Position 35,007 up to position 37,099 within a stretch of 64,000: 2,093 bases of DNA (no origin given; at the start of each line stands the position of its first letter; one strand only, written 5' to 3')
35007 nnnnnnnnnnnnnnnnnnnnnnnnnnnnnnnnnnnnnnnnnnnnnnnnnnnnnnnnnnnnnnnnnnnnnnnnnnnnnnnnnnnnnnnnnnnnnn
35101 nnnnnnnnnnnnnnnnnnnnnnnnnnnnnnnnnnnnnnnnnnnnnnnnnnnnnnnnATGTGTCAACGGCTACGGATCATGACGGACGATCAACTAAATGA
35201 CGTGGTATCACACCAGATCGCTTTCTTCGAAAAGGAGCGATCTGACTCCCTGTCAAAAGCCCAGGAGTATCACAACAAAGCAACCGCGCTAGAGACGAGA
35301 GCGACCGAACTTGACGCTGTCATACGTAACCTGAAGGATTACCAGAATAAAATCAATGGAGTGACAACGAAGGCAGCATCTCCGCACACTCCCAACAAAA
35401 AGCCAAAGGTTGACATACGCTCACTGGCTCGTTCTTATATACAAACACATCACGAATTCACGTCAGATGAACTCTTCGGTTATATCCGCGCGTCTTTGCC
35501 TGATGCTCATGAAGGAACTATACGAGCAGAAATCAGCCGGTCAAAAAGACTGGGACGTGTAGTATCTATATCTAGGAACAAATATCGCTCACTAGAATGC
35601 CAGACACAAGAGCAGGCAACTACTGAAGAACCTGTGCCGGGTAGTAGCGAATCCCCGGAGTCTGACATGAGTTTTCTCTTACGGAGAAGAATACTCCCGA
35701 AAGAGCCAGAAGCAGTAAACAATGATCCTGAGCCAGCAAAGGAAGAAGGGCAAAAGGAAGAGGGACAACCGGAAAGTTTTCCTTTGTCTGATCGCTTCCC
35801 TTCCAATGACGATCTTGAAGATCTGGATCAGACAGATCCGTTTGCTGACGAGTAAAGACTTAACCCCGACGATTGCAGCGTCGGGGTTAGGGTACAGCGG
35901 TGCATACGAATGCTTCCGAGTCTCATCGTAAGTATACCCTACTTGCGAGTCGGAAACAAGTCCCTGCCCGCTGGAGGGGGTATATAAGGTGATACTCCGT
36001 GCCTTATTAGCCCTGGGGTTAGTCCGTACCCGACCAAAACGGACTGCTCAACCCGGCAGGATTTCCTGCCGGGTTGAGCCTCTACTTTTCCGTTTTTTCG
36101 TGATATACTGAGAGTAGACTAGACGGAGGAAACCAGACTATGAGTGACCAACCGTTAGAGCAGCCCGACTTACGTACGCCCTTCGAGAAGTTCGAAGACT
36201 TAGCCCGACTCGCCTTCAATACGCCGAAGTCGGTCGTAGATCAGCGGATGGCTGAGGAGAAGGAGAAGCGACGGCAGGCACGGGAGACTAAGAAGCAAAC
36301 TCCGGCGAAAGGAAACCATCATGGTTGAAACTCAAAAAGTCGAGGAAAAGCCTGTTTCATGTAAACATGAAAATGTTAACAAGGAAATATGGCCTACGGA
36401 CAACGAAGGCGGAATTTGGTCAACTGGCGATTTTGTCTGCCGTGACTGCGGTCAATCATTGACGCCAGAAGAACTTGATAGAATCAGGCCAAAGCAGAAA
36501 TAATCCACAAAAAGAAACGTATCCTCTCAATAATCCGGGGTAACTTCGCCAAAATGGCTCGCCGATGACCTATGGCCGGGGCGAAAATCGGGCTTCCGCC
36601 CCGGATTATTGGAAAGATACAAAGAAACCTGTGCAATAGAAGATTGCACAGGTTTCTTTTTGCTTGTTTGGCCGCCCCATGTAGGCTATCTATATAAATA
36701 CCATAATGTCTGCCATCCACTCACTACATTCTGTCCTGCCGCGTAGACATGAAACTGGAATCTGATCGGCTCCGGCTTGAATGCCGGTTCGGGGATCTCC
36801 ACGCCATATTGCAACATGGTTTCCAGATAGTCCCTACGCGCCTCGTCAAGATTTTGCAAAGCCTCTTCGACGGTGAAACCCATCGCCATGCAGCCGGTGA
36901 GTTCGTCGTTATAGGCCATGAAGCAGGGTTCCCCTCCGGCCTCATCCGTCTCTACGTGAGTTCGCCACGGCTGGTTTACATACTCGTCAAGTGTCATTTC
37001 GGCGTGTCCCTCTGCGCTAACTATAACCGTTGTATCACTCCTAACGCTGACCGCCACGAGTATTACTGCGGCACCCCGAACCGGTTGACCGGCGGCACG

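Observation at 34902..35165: Consensus-promoter tRNA-like gene with a broken anticodon stem, bracketed by a face-to-face antisense promoter and a dedicated terminator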

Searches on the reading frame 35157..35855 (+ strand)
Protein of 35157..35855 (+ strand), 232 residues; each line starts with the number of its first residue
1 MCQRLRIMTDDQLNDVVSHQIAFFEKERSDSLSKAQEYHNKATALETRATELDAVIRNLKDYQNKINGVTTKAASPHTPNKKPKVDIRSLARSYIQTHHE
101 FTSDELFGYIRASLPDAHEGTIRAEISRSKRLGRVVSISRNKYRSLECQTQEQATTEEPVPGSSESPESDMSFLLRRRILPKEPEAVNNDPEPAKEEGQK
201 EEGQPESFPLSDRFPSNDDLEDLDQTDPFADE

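Call 9: search_protein_families(library=pfam, proteins=[window:35157-35855:+], max_evalue=0.01)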
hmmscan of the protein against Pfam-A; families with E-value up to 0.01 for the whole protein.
window:35157-35855:+ (232 aa): 1 family
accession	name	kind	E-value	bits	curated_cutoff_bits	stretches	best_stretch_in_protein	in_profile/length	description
PF24706.1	DUF7669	-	0.00014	22.4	23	1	88-127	3-46/75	Domain of unknown function (DUF7669)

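Call 11: search_protein_families(library=phrogs, proteins=[window:35157-35855:+], max_evalue=0.00001)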
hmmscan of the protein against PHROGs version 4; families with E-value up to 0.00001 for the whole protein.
window:35157-35855:+ (232 aa): 0 families

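Call 13: find_related_loci(query=window:35157-35855:+, collection=viral_contigs, flank=6000)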
Query window:35157-35855:+ (232 aa) in viral_contigs; peptide patterns used: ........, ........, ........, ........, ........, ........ (x = any residue, [..] = any of these).
19 stretches matched a pattern, but none encodes a relative of the query by tblastn (E <= 1e-3).

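Call 33: find_homologous_proteins(query=window:35157-35855:+, max_evalue=0.001)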
Query window:35157-35855:+ (232 aa): 1 proteins with E <= 0.001 among 189 candidates.
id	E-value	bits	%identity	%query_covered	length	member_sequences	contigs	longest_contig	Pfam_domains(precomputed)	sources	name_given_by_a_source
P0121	1.3e-141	488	100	97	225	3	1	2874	-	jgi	-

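Call 67: predict_structure(protein=window:35178-35855:+)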
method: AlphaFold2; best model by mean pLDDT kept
length: 225 residues; sequences in the alignment: 1
mean_pLDDT: 65.9   pTM: 0.28
mean pLDDT of the five models: 65.9, 64.2, 61.4, 59.2, 58.6
residues with pLDDT >= 90: 52; 70-90: 47; 50-70: 64; < 50: 62
segments of 3 or more residues with pLDDT < 50: 66-68, 127-151, 153-165, 167-171, 173-176
pLDDT, mean of each block of 10 residues (from residue 1): 89 95 95 97 96 91 54 58 74 71 79 74 53 37 36 42 46 48 54 51 53 59 59
secondary structure, 60 per line:
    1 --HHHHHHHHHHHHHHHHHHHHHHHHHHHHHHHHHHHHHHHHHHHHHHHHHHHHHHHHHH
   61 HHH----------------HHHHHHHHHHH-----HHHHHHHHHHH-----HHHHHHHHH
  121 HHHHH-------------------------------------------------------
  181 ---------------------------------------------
elements in order: H3-63 H80-90 H96-106 H112-125

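Call 68: search_protein_representatives(protein=window:35178-35855:+)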
Query: 225 residues. Proteins with E-value up to 0.001 (for the whole library): 24; up to 1e-10: 6; up to 1e-30: 1. The best 24 are listed.
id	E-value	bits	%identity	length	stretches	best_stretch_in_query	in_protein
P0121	3.3e-142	487.6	100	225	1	1-225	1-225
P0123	7.4e-15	71.7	36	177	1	7-154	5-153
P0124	7.6e-15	71.7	33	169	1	7-147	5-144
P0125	4.0e-13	66.1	35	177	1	9-146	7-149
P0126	1.3e-11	61.1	34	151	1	10-140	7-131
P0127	7.9e-11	58.5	30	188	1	8-151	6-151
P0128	1.0e-09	54.9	33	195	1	8-139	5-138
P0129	1.0e-09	54.9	39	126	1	9-120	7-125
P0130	7.4e-08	48.9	30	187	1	5-146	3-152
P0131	3.4e-07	46.7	42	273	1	56-159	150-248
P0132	4.0e-07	46.5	29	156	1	7-138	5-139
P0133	8.5e-07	45.4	32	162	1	29-156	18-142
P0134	2.7e-06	43.8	28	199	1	12-149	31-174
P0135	3.1e-06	43.5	32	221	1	9-142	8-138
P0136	5.8e-06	42.7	28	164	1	12-160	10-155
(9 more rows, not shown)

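Call 72: find_related_loci(query=A6, collection=viral_contigs, flank=4000)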
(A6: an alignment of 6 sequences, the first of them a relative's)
Query A6 (177 aa) in viral_contigs; peptide patterns used: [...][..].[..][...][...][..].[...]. (x = any residue, [..] = any of these).
372 stretches matched a pattern, but none encodes a relative of the query by tblastn (E <= 1e-3).

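Call 73: find_encoding_contigs(protein=P0123, flank=4000, max_places=3)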
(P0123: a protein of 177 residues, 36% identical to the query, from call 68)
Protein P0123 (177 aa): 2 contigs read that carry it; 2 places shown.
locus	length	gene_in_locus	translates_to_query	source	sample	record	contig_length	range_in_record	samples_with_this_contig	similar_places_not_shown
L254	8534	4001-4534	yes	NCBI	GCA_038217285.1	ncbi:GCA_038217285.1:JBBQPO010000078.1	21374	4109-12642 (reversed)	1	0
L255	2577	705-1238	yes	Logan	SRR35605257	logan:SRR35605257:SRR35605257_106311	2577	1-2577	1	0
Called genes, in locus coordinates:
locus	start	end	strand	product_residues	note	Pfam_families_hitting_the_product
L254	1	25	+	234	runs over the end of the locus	-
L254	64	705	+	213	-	PF24741:AlkZ-rel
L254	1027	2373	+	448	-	PF00270:DEAD, PF04851:ResIII, PF13401:AAA_22 (faint), PF00271:Helicase_C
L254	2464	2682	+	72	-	-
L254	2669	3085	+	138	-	PF01850:PIN (weak)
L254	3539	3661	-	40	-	-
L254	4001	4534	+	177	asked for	-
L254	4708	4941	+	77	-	-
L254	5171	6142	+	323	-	PF00480:ROK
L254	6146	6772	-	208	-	PF06821:Ser_hydrolase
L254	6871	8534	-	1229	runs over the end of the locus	PF00704:Glyco_hydro_18, PF01522:Polysacc_deac_1, PF13506:Glyco_transf_21, PF00535:Glycos_transf_2, PF10111:Glyco_tranf_2_2, PF13641:Glyco_tranf_2_3, PF03142:Chitin_synth_2 (weak), PF13632:Glyco_trans_2_3, +1 more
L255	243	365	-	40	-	-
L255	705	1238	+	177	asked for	-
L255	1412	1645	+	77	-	-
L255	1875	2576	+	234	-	?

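Call 75: find_encoding_contigs(protein=P0124, flank=4000, max_places=3)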
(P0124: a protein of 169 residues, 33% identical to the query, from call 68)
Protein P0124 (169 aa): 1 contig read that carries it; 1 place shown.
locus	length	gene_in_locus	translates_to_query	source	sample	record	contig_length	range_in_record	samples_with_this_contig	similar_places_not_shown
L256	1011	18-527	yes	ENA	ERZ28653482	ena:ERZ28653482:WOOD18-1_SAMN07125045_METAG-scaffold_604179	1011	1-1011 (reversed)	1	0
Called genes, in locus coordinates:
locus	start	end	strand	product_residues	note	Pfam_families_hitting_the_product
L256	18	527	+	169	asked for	-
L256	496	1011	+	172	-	?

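Call 76: find_encoding_contigs(protein=P0125, flank=4000, max_places=3)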
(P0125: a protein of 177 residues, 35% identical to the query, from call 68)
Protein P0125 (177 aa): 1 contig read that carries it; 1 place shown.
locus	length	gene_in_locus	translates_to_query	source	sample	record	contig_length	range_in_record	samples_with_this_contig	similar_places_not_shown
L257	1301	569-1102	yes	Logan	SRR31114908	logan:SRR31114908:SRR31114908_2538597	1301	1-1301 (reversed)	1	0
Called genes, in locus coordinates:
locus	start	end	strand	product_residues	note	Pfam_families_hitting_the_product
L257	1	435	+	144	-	?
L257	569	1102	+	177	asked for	-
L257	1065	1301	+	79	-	?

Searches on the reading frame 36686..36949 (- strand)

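Call 39: search_protein_families(library=pfam, proteins=[window:36686-36949:-], max_evalue=0.001)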
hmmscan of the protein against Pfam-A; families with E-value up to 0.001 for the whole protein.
window:36686-36949:- (87 aa): 1 family
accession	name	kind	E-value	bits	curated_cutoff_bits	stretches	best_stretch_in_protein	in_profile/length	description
PF15919.11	HicB_lk_antitox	-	4e-05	24.2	27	1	16-55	19-58/123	HicB_like antitoxin of bacterial toxin-antitoxin system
